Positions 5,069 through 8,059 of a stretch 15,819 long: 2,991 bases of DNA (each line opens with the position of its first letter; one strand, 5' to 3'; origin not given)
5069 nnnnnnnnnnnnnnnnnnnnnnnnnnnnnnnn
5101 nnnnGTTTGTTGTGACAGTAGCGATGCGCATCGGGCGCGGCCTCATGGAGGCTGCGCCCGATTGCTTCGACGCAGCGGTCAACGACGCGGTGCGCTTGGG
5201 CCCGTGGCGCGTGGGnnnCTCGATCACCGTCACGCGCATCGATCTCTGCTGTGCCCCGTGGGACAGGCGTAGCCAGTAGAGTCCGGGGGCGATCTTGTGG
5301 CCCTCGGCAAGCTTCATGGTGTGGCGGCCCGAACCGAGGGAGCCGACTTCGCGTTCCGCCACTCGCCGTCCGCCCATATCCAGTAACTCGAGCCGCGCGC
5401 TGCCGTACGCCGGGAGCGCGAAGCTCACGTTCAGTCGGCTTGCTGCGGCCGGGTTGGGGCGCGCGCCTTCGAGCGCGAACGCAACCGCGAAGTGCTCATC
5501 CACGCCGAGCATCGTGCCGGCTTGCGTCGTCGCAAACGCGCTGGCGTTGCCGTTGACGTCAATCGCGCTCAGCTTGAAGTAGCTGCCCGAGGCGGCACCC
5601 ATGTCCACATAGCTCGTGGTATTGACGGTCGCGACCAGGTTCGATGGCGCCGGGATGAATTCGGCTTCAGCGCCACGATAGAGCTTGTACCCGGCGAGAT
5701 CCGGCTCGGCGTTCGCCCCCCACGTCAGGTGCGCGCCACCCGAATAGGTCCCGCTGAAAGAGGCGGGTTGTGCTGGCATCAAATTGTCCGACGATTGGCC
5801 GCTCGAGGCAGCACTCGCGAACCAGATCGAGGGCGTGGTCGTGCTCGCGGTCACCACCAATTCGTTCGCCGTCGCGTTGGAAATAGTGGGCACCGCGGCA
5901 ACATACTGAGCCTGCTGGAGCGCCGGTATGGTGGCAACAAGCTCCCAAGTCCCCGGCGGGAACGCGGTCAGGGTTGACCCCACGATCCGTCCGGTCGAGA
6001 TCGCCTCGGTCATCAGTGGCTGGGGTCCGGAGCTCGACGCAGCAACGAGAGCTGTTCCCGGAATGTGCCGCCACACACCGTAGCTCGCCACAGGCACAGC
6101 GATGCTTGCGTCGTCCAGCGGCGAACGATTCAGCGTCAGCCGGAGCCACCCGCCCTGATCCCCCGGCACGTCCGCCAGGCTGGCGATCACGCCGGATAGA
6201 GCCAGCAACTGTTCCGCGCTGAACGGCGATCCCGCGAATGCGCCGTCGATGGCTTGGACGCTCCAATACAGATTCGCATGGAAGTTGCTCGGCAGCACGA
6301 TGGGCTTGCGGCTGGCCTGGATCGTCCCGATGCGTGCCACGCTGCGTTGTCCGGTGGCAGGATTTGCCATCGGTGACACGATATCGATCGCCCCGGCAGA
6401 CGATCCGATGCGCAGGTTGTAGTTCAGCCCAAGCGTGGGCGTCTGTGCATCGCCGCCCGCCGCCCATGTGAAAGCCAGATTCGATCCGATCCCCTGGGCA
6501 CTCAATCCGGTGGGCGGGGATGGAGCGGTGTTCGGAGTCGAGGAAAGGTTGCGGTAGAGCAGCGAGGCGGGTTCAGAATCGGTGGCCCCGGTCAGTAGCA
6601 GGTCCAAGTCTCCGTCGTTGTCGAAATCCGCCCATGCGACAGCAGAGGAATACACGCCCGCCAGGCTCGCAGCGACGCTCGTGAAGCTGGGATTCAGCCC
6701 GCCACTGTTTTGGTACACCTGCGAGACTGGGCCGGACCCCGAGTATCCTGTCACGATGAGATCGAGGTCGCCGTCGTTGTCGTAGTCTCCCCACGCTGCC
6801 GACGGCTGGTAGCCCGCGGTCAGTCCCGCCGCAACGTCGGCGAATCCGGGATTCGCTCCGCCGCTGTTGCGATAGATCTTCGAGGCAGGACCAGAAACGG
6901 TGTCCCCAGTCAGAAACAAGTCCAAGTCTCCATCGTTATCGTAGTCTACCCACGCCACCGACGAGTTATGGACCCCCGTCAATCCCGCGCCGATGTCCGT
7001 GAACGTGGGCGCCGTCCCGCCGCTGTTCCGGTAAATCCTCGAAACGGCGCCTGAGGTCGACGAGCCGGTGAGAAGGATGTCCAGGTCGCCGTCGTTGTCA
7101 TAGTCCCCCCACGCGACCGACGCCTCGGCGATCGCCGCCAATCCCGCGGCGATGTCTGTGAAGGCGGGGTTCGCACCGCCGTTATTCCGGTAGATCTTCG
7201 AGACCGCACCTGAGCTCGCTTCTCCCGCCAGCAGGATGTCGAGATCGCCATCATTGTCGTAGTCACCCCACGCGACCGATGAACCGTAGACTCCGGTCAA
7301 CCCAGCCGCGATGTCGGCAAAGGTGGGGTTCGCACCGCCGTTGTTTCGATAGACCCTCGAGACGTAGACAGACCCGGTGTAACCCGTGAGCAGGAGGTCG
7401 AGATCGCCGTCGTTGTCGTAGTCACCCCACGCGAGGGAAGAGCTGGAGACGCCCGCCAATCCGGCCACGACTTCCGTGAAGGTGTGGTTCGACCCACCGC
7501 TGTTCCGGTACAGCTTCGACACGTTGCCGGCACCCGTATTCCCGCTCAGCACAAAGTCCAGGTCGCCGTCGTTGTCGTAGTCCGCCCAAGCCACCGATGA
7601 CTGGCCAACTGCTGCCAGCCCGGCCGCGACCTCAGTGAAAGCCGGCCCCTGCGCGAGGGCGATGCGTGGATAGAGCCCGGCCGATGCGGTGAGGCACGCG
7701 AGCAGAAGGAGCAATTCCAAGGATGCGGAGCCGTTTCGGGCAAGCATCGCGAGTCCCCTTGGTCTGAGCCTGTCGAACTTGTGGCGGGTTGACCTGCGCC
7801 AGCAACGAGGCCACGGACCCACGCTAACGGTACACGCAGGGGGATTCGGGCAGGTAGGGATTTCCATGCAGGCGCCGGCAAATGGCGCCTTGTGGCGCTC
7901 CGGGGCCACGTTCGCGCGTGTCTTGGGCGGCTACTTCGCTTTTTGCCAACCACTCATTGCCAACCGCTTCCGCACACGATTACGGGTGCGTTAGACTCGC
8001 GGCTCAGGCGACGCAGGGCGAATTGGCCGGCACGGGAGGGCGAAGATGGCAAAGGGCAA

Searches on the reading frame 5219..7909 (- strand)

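Call 45: search_protein_families(library=pfam, proteins=[window:5219-7909:-], max_evalue=0.00001)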
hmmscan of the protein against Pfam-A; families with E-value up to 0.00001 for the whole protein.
window:5219-7909:- (897 aa): 3 families
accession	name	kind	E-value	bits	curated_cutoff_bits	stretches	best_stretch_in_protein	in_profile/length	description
PF13517.12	FG-GAP_3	-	3.3e-40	136.9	26.9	5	375-438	1-60/61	FG-GAP-like repeat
PF01839.29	FG-GAP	-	2.4e-21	75.6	22.1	0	157-183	3-36/37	FG-GAP repeat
PF20009.4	GEVED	-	6.4e-11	43.4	24.4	0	424-449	3-16/78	GEVED domain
